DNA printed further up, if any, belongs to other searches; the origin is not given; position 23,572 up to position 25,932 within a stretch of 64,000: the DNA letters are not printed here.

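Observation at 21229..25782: mtnP-mtnA next to a fused class II aldolase/SDR: candidate DHAP-shunt-type salvage of methylthioadenosine and 5'-deoxyadenosine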

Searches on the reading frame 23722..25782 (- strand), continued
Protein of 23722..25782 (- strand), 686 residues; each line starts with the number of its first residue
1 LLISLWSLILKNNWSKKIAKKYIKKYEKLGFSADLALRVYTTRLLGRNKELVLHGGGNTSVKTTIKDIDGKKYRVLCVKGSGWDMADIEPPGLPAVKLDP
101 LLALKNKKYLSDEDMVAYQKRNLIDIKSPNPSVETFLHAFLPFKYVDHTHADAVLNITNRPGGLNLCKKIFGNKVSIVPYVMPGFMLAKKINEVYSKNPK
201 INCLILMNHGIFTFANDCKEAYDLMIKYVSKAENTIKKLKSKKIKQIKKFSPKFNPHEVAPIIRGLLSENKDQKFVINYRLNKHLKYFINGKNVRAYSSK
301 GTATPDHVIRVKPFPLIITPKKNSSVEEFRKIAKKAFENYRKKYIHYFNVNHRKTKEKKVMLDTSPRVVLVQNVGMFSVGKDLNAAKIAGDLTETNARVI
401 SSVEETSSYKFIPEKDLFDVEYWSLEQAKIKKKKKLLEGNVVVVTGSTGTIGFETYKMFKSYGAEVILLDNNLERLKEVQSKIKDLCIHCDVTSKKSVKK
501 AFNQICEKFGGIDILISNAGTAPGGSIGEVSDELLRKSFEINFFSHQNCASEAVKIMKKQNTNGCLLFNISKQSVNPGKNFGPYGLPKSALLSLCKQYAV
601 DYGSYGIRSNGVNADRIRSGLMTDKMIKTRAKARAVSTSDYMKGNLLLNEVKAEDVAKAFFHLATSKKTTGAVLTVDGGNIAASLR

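Call 61: find_encoding_contigs(protein=P0330, flank=6000, max_places=1)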
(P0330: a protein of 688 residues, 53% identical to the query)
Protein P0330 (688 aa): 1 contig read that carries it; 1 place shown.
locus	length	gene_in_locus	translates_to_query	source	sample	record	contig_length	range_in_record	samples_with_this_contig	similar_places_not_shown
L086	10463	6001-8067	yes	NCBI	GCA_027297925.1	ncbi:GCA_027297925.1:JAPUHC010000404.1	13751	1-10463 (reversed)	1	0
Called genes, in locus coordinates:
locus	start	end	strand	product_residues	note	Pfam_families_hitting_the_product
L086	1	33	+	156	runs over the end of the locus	PF00011:HSP20, PF17886:ArsA_HSP20 (weak)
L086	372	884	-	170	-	PF06181:Urate_ox_N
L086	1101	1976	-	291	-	PF02153:PDH_N, PF20463:PDH_C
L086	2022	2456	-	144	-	-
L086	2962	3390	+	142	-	PF02675:AdoMet_dc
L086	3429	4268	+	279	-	PF17284:Spermine_synt_N, PF01564:Spermine_synth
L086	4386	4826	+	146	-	-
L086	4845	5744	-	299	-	PF01040:UbiA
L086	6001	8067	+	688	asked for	PF00596:Aldolase_II, PF00106:adh_short, PF08659:KR, PF13561:adh_short_C2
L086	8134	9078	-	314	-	PF01297:ZnuA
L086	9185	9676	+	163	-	PF01475:FUR, PF03965:Penicillinase_R (weak)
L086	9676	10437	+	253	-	PF00005:ABC_tran, PF13304:AAA_21 (faint)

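Call 62: find_encoding_contigs(protein=P0342, flank=6000, max_places=1)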
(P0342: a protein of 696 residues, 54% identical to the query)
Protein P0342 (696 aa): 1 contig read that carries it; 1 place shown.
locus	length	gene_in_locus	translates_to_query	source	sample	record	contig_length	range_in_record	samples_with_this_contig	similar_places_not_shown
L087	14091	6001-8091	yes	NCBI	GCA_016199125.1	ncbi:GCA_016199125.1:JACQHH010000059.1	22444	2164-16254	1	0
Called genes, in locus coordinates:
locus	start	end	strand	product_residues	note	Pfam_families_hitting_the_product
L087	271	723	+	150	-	PF02675:AdoMet_dc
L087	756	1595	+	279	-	PF17284:Spermine_synt_N, PF01564:Spermine_synth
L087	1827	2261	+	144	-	-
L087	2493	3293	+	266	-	PF01022:HTH_5, PF12840:HTH_20, PF08327:AHSA1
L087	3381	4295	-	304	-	PF01040:UbiA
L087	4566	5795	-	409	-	PF03594:BenE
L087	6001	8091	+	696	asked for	PF00596:Aldolase_II, PF00106:adh_short, PF08659:KR, PF13561:adh_short_C2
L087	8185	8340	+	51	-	-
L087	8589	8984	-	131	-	-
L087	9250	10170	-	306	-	PF01745:IPT (faint), PF01715:IPPT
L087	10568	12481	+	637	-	PF02730:AFOR_N, PF01314:AFOR_C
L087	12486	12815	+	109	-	PF02597:ThiS (weak)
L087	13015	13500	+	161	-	PF00903:Glyoxalase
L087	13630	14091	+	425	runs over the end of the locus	PF13175:AAA_15 (weak), PF13476:AAA_23 (weak), PF13304:AAA_21, PF13175:AAA_15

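Call 63: find_encoding_contigs(protein=P0388, flank=6000, max_places=1)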
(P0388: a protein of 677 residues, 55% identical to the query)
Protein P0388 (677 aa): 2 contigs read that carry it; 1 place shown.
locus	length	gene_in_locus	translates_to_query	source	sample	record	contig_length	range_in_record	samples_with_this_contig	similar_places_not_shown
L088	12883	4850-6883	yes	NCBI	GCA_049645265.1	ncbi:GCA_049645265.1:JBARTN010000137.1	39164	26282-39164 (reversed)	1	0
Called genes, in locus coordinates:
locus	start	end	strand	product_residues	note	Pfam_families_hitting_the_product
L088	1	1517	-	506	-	PF00270:DEAD, PF00271:Helicase_C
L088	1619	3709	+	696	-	-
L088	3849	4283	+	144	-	PF05099:TerB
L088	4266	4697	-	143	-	-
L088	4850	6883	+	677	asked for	PF00596:Aldolase_II, PF00106:adh_short, PF08659:KR (weak), PF13561:adh_short_C2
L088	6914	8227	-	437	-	PF07994:NAD_binding_5, PF01658:Inos-1-P_synth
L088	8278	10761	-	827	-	PF03176:MMPL, PF02355:SecD_SecF_C (faint), PF03176:MMPL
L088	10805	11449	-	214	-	PF13649:Methyltransf_25 (weak)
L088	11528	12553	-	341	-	PF01370:Epimerase, PF04321:RmlD_sub_bind, PF16363:GDP_Man_Dehyd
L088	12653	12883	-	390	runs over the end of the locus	PF20706:GT4-conflict (weak), PF00534:Glycos_transf_1, PF13692:Glyco_trans_1_4, PF13524:Glyco_trans_1_2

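Call 64: find_encoding_contigs(protein=P0274, flank=7000, max_places=1)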
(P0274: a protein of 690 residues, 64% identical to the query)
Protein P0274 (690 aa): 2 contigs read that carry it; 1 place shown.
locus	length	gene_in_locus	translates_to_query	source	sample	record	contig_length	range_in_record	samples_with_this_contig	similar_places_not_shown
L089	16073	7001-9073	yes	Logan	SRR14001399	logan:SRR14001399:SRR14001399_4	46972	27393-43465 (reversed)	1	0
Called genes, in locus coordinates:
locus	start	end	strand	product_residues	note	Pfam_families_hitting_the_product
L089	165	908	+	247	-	-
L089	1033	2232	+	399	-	PF13472:Lipase_GDSL_2 (faint), PF16822:ALGX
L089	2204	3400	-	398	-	PF00135:COesterase, PF20434:BD-FAE, PF07859:Abhydrolase_3, PF12146:Hydrolase_4 (faint), PF12697:Abhydrolase_6 (weak), PF00326:Peptidase_S9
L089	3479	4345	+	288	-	PF12796:Ank_2, PF00023:Ank (weak), PF12796:Ank_2 (weak), PF13857:Ank_5 (weak), PF12796:Ank_2, PF13637:Ank_4, PF13857:Ank_5, PF00023:Ank (weak), +2 more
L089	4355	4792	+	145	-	-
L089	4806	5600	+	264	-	-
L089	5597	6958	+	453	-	PF08334:T2SSG (weak)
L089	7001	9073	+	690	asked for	PF00596:Aldolase_II, PF00106:adh_short, PF08659:KR (weak), PF13561:adh_short_C2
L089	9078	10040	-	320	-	PF17680:FlgO (weak), PF03783:CsgG (weak), PF13428:TPR_14 (faint)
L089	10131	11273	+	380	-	-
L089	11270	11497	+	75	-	PF03994:DUF350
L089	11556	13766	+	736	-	PF05227:CHASE3, PF08448:PAS_4, PF00512:HisKA, PF02518:HATPase_c, PF00072:Response_reg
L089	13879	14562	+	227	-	-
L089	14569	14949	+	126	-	PF00903:Glyoxalase (weak)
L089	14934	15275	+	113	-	PF14086:DUF4266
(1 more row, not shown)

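Call 65: find_encoding_contigs(protein=P0291, flank=7000, max_places=1)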
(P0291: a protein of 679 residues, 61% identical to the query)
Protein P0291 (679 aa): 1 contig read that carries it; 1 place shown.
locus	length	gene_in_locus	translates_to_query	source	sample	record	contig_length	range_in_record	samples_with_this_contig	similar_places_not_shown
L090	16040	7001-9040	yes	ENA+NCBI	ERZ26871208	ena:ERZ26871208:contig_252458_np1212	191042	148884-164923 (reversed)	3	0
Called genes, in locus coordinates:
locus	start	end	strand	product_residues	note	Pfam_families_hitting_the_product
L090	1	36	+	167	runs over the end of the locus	-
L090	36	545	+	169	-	-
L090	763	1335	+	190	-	PF02630:SCO1-SenC (weak)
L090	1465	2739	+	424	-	-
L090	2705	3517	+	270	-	PF02535:Zip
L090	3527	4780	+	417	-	PF05547:Peptidase_M6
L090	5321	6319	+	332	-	PF00248:Aldo_ket_red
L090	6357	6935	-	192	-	PF00595:PDZ (weak), PF13180:PDZ_2 (weak), PF17820:PDZ_6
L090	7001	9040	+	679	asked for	PF00596:Aldolase_II, PF00106:adh_short, PF08659:KR (weak), PF13561:adh_short_C2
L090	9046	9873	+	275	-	PF05359:DUF748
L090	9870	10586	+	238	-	PF05359:DUF748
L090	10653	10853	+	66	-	-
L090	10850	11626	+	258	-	PF05970:PIF1, PF13191:AAA_16 (weak), PF13604:AAA_30, PF13245:AAA_19, PF13479:AAA_24 (weak)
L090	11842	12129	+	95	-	PF02689:Herpes_Helicase (weak)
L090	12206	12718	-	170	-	PF04509:CheC (faint)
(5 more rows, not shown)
